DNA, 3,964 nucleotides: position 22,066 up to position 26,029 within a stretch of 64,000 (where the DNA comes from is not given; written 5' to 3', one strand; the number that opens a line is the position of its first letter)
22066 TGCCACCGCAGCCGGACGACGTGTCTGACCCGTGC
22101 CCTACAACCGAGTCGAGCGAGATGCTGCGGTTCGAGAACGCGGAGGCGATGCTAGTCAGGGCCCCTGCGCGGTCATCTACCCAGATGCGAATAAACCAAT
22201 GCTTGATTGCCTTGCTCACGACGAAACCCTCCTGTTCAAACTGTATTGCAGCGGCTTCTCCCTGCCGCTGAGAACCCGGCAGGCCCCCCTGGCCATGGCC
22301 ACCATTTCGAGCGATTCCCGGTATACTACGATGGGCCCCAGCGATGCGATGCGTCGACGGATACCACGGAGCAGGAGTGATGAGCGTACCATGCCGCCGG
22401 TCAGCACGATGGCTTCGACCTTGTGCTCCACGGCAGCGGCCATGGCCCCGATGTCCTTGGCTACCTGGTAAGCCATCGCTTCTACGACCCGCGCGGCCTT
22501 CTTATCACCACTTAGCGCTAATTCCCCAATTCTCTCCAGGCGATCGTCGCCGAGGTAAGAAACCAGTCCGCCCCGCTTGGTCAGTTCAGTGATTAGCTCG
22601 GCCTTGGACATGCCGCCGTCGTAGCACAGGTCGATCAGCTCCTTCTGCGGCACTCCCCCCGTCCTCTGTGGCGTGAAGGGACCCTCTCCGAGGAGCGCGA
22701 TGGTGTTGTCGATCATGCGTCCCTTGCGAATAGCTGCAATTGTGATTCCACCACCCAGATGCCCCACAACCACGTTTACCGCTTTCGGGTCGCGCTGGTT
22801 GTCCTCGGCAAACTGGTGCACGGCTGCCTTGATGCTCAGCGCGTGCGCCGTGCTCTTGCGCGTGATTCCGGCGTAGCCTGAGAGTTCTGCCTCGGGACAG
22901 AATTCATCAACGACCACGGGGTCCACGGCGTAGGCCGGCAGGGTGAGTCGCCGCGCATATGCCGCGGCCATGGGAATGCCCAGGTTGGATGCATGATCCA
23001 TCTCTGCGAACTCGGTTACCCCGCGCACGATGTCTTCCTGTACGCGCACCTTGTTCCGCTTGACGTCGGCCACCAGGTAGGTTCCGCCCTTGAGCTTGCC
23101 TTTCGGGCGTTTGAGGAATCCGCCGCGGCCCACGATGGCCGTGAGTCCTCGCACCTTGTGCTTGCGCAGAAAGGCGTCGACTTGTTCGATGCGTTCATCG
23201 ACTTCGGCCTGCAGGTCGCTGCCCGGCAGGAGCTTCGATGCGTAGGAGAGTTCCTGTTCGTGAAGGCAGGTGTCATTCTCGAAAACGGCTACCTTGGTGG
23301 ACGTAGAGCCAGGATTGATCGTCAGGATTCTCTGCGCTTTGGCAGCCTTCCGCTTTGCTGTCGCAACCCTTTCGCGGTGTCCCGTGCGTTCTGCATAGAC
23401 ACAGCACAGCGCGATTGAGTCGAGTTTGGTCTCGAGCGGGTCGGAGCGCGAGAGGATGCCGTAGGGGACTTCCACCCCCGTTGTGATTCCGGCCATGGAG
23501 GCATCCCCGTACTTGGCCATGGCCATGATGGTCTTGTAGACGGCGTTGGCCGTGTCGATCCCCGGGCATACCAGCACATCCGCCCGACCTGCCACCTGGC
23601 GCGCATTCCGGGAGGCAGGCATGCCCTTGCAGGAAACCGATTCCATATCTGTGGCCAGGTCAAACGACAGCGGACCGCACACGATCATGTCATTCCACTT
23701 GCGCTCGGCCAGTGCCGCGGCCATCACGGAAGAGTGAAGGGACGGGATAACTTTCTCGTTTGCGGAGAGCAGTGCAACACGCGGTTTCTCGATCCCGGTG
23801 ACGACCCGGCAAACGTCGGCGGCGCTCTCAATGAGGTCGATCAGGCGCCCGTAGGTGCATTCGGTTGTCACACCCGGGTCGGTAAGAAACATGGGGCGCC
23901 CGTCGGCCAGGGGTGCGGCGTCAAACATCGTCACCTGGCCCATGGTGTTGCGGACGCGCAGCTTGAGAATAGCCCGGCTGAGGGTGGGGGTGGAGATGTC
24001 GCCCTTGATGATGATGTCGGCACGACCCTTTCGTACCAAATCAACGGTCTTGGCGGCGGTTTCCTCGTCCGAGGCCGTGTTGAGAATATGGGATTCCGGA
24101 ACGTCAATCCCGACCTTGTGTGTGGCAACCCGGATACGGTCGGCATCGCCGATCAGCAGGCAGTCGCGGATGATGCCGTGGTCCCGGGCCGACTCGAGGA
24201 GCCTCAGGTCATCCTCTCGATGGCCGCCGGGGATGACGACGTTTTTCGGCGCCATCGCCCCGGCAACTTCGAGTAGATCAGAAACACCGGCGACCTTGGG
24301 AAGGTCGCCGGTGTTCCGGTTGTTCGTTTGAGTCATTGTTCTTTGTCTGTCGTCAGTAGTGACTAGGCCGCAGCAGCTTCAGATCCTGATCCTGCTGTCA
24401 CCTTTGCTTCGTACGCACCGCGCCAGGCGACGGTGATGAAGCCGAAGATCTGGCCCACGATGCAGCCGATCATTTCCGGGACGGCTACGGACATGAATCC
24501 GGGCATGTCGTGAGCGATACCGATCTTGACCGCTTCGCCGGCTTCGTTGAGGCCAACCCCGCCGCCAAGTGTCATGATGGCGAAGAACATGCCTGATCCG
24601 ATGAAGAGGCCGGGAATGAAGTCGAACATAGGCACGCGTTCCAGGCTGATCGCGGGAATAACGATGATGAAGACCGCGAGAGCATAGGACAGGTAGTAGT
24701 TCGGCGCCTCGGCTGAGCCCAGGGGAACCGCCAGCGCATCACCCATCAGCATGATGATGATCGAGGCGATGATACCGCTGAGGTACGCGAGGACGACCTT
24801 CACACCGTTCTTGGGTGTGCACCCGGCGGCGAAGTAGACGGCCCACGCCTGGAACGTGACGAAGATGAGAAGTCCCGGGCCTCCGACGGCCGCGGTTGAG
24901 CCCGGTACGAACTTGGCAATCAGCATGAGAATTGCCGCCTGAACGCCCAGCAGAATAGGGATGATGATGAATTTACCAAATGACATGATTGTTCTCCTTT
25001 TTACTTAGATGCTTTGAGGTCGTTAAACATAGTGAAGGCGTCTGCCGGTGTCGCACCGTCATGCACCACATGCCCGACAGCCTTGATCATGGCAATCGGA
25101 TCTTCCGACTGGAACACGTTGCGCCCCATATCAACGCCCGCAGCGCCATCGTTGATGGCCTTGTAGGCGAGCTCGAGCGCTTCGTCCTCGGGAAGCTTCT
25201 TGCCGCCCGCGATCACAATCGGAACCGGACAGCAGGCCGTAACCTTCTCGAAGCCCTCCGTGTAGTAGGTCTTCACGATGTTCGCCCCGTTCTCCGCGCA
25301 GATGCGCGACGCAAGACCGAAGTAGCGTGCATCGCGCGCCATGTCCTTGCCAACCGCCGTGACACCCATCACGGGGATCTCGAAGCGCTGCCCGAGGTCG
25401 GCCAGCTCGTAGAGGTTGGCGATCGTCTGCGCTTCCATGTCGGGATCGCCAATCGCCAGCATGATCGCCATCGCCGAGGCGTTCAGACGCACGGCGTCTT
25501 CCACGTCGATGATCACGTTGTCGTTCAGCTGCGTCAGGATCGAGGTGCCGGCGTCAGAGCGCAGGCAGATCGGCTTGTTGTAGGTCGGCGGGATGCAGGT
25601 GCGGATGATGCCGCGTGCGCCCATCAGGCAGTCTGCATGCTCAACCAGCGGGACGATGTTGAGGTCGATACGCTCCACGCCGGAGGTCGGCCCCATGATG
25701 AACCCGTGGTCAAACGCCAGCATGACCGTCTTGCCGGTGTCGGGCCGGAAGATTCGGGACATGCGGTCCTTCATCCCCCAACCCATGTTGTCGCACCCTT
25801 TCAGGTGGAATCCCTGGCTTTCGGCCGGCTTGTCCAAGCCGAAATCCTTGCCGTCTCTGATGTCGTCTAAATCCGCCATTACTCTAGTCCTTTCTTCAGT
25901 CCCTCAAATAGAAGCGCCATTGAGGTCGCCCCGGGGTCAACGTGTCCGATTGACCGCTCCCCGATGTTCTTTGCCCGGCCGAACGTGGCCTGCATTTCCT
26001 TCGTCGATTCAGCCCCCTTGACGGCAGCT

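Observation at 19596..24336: Two tandem paralogous single-polypeptide Ptb-Buk fusions flanking an ACT-domain protein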

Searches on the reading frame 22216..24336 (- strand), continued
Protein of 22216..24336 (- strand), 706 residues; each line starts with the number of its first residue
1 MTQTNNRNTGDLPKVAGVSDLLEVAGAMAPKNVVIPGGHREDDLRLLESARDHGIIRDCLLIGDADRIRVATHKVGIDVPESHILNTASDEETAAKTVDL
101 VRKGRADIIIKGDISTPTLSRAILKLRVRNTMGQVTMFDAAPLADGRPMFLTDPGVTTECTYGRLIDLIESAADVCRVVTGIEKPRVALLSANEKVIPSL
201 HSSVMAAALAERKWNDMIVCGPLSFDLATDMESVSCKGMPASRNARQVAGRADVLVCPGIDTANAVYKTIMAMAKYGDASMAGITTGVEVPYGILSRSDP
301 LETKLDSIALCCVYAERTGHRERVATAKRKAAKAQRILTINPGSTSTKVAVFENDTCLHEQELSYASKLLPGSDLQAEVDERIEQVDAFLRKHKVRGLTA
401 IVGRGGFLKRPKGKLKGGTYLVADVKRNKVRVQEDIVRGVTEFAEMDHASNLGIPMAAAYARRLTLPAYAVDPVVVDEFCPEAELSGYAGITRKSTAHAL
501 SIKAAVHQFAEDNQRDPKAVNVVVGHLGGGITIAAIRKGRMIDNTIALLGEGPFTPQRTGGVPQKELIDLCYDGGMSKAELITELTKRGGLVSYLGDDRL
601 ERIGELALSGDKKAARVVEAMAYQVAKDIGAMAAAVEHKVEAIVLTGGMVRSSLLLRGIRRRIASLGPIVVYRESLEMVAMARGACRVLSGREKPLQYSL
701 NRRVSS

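Call 34: search_solved_structures(query=window:22216-24336:-, max_evalue=0.00001, show_alignments=3)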
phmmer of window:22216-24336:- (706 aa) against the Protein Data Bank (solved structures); distinct sequences matched with E-value up to 0.00001: 23.
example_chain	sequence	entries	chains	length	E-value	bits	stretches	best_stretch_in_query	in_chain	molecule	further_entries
1x9j_A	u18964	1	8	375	5.8e-69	236.8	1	336-701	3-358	Probable butyrate kinase 2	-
1saz_A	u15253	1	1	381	6.1e-69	236.7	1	336-701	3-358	Probable butyrate kinase 2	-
7vg9_A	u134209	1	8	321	1.2e-37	133.3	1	30-315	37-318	Phosphate butyryltransferase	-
1yco_A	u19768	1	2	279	1.6e-28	103.2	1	89-311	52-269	branched-chain phosphotransacylase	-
3tng_A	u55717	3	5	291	1.1e-24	90.5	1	89-312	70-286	Lmo1369 protein | possible phosphate acetyl/butaryl transferase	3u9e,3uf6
3khy_A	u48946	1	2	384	2.7e-15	59.4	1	473-674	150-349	Propionate kinase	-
4fwl_A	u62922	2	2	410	1.4e-11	47.2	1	493-659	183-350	Propionate kinase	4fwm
1x3m_A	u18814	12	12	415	1.4e-11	47.1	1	493-659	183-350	Propionate kinase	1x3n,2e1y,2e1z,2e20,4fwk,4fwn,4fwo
4xh1_A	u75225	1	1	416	1.5e-11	47.1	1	493-659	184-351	Propionate kinase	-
4xh4_A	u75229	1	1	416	1.5e-11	47.1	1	493-659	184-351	Propionate kinase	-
4xh5_A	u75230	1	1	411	1.5e-11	47.1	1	493-659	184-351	Propionate kinase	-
1vmi_A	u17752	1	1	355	1.5e-11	47.1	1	99-312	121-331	putative phosphate acetyltransferase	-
3sk3_A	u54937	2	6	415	3.1e-11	46.1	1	493-660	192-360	Acetate kinase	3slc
9dv8_A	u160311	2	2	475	4e-11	45.7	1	514-650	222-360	Acetate kinase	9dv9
2iir_A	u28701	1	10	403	9.4e-11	44.5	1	495-657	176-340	Acetate kinase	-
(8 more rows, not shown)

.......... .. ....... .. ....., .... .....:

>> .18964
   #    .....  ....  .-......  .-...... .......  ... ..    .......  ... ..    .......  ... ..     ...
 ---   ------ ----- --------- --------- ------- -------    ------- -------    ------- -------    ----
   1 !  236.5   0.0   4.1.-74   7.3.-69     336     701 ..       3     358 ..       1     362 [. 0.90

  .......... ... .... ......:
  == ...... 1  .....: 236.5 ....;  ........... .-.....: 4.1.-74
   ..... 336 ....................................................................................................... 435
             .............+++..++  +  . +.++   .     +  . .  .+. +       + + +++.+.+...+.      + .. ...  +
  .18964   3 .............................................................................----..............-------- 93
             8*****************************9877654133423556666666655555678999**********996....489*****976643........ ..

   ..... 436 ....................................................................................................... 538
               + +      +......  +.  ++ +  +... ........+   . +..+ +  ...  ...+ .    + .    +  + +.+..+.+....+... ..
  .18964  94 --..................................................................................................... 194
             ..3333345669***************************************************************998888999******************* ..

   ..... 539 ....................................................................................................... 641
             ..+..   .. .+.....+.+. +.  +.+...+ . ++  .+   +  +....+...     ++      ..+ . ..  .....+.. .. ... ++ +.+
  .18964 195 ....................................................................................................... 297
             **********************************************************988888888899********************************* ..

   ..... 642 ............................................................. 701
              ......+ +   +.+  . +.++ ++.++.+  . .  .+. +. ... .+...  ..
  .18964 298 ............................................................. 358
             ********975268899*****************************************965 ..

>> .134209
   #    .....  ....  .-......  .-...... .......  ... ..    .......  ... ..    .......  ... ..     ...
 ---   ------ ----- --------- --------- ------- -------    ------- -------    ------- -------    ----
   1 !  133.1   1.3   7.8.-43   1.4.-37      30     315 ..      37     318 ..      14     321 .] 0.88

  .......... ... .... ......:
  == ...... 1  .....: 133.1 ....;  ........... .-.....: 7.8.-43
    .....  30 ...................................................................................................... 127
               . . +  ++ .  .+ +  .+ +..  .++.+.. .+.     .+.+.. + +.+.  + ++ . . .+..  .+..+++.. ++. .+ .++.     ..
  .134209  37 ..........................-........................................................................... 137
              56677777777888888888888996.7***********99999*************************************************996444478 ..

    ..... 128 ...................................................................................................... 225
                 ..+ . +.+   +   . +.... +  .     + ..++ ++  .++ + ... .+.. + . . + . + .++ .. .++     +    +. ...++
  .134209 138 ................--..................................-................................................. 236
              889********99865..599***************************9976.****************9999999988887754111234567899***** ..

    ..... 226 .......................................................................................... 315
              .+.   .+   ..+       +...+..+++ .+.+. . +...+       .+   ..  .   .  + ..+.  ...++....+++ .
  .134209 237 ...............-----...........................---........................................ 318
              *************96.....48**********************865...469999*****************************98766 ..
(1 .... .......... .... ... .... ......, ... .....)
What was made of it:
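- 22216..24336 (-): F1: clade-A Ptb-Buk fusion, 706 aa. PDB Buk2 E 6e-69, Ptb E 1e-37 (call 34).
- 23386..24285 (-): F1 Ptb (phosphate acyltransferase) half, aa ~18-317. Aligns to 7vg9 over aa 30-315 (call 34).
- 22234..23331 (-): F1 Buk (acyl kinase, ASKHA) half, aa ~336-701. Aligns to 1saz/1x9j over aa 336-701 (call 34).
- On Butyrate kinase (Buk; ASKHA acetokinase superfamily): 1saz/1x9j at E 6e-69 over F1 aa 336-701 (call 34).
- Closest known: Clostridial ptb-buk operon. Different: The Buk half has an insertion (F1 aa ~425-437) relative to TmBuk2 (call 34).
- Checked: Both halves align end to end to solved structures: T. maritima Buk2 at E 6e-69 and C. acetobutylicum Ptb at E 1e-37 (call 34).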

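Call 50: search_protein_families(library=pfam, proteins=[L083:6493-7800:+, L083:7959-8945:+, L083:8976-9464:+, L083:9495-11126:+, L083:11502-12680:+, L079:6544-7920:+, L079:6850-7959:-, L079:8007-8987:+, L079:9915-11132:-, L079:10113-11291:+], max_evalue=0.0001)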
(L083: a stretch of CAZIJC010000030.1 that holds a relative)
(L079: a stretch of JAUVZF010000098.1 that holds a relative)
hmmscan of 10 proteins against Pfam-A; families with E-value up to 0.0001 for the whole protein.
L083:6493-7800:+ (435 aa): 0 families

L083:7959-8945:+ (328 aa): 1 family
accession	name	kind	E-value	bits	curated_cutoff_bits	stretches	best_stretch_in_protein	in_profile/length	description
PF01515.24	PTA_PTB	-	1.3e-26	94.2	24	1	97-310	108-317/319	Phosphate acetyl/butaryl transferase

L083:8976-9464:+ (162 aa): 1 family
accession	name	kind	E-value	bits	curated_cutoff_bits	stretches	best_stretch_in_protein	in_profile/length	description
PF01842.31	ACT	-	8.9e-06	25.8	27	1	11-47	2-38/66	ACT domain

L083:9495-11126:+ (543 aa): 0 families

L083:11502-12680:+ (392 aa): 1 family
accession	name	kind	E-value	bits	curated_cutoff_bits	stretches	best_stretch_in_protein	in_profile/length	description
PF00188.32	CAP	-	1.5e-13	52.1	21.1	1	248-349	2-101/117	Cysteine-rich secretory protein family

L079:6544-7920:+ (458 aa): 0 families

L079:6850-7959:- (369 aa): 1 family
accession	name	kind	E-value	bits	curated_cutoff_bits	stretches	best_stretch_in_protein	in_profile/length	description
PF02445.21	NadA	-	9.9e-122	406.1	27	1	73-367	1-295/295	Quinolinate synthetase A protein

L079:8007-8987:+ (326 aa): 1 family
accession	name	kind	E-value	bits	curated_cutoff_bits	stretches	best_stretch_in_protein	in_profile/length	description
PF01515.24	PTA_PTB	-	8.1e-27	94.9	24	1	96-310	107-317/319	Phosphate acetyl/butaryl transferase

L079:9915-11132:- (405 aa): 0 families

L079:10113-11291:+ (392 aa): 1 family
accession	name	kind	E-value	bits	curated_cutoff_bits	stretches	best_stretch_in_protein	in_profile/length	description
PF00188.32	CAP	-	5.1e-14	53.6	21.1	1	248-349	2-101/117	Cysteine-rich secretory protein family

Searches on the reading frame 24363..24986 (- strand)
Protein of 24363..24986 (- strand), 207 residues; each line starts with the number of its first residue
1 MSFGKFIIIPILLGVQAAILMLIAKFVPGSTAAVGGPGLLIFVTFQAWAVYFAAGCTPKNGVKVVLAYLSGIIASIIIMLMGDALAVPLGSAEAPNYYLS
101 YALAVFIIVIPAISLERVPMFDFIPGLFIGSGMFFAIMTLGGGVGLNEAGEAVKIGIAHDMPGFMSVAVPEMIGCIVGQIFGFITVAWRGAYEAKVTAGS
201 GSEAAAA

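Call 3: search_protein_families(library=pfam, proteins=[window:24363-24986:-], max_evalue=0.01)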
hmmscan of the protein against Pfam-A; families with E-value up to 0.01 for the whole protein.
window:24363-24986:- (207 aa): 1 family
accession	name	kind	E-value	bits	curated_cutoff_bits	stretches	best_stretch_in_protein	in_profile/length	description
PF06496.16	DUF1097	-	6.3e-14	52.8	24.6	1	21-184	8-136/142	Protein of unknown function (DUF1097)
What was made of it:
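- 24363..24986 (-): DUF1097 membrane protein, 207 aa. PF06496 at 52.8 bits (call 3).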

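Call 4: search_protein_families(library=ncbifam, proteins=[window:24363-24986:-], max_evalue=0.01)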
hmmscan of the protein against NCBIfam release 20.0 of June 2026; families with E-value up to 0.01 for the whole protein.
window:24363-24986:- (207 aa): 0 families

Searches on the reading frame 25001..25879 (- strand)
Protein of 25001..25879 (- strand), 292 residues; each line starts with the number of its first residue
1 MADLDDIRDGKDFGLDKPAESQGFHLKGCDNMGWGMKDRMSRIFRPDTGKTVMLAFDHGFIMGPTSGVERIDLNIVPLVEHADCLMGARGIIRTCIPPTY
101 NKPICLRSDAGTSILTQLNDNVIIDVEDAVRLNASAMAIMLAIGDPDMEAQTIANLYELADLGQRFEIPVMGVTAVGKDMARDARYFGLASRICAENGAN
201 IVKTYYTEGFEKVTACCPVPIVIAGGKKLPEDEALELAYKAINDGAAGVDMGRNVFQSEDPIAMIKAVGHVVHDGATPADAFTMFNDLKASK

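Call 3: search_protein_families(library=pfam, proteins=[window:25001-25879:-], max_evalue=0.01)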
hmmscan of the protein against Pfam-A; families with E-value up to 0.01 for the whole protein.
window:25001-25879:- (292 aa): 1 family
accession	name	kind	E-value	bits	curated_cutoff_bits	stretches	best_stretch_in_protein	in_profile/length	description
PF01791.15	DeoC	-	9.3e-16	58.6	23.8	1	51-258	1-229/229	DeoC/LacD family aldolase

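Call 4: search_protein_families(library=ncbifam, proteins=[window:25001-25879:-], max_evalue=0.01)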
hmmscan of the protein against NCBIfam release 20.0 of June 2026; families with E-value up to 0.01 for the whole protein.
window:25001-25879:- (292 aa): 8 families
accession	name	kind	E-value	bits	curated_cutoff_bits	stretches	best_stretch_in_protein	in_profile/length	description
NF006081.0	PRK08227.1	equivalog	6.8e-136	452.3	297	1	1-289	1-290/291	3-hydroxy-5-phosphonooxypentane-2,4-dione thiolase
NF005556.0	PRK07226.1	subfamily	8.5e-52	176.1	241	1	34-285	4-264/267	2-amino-3,7-dideoxy-D-threo-hept-6-ulosonate synthase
TIGR01949.1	ADH_synth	equivalog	5.6e-47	160.6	299.45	1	35-281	2-253/255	2-amino-3,7-dideoxy-D-threo-hept-6-ulosonate synthase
NF040816.1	Fbpase1_Arch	equivalog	2e-30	106.2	430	1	35-283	7-268/271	class I fructose-bisphosphate aldolase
NF041223.1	BagB_FevI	exception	2e-27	96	500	1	31-274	4-256/257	bagremycin/ferroverdin biosynthesis DhnA-type aldolase BagB/FevI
NF006704.0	PRK09250.1-1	equivalog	1.1e-05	24.4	277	0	221-269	252-302/308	class I fructose-bisphosphate aldolase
NF005321.0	PRK06852.1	equivalog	2.3e-05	23.7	420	1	211-287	227-306/308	aldolase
NF005386.0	PRK06931.1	equivalog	3e-05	22.8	753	1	18-188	115-279/461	diaminobutyrate--2-oxoglutarate transaminase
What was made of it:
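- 25001..25879 (-): LsrF orthologue (CoA-dependent thiolase of the class I aldolase fold). NF006081 scores 452 bits against a cut-off of 297 (call 4).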

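Call 55: search_solved_structures(query=window:25001-25879:-, max_evalue=1e-10, show_alignments=1)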
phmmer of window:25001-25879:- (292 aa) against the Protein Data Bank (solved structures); distinct sequences matched with E-value up to 1e-10: 7.
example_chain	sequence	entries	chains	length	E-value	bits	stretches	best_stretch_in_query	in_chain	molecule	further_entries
3gkf_O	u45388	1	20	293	3.7e-108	364.6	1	1-285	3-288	Aldolase lsrF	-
3glc_A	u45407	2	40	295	3.8e-108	364.5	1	1-285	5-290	Aldolase lsrF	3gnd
4p2v_A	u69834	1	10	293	2.6e-107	361.8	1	1-285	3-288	Uncharacterized aldolase LsrF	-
2qjg_A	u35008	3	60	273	8.7e-32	114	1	35-281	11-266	Putative aldolase MJ0400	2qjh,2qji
1w8s_A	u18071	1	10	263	6.2e-14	55.4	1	38-280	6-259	FRUCTOSE-BISPHOSPHATE ALDOLASE CLASS I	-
1ojx_A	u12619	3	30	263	6.5e-14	55.3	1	38-280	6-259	FRUCTOSE-BISPHOSPHATE ALDOLASE CLASS I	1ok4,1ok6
2yce_A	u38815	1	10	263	1.7e-13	54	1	38-280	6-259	FRUCTOSE-BISPHOSPHATE ALDOLASE CLASS 1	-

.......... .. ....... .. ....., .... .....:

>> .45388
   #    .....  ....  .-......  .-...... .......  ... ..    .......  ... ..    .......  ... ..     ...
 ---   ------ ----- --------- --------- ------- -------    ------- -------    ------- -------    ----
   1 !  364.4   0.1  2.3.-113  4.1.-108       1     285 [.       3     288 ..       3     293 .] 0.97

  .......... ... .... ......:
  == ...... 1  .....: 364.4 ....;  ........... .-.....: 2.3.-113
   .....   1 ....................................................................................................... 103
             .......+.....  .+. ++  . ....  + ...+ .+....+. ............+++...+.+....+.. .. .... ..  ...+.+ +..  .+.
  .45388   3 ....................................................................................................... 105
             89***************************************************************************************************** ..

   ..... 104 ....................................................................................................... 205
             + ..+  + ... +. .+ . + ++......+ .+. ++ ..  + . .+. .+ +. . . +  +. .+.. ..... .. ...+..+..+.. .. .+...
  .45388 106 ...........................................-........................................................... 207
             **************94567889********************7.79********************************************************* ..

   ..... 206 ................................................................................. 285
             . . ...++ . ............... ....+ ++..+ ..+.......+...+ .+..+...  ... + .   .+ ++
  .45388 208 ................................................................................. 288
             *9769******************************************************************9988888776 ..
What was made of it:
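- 25001..25879 (-): E. coli LsrF structures match at E 4e-108 over the full length, with the KTY lysine kept (call 55).
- On LsrF (3-hydroxy-5-phosphonooxypentane-2,4-dione thiolase): E 4e-108 over the full length, with the IVKTYY motif kept (call 55).
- The LsrF here passes the equivalog model and matches E. coli LsrF at E 4e-108 (calls 4, 55).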
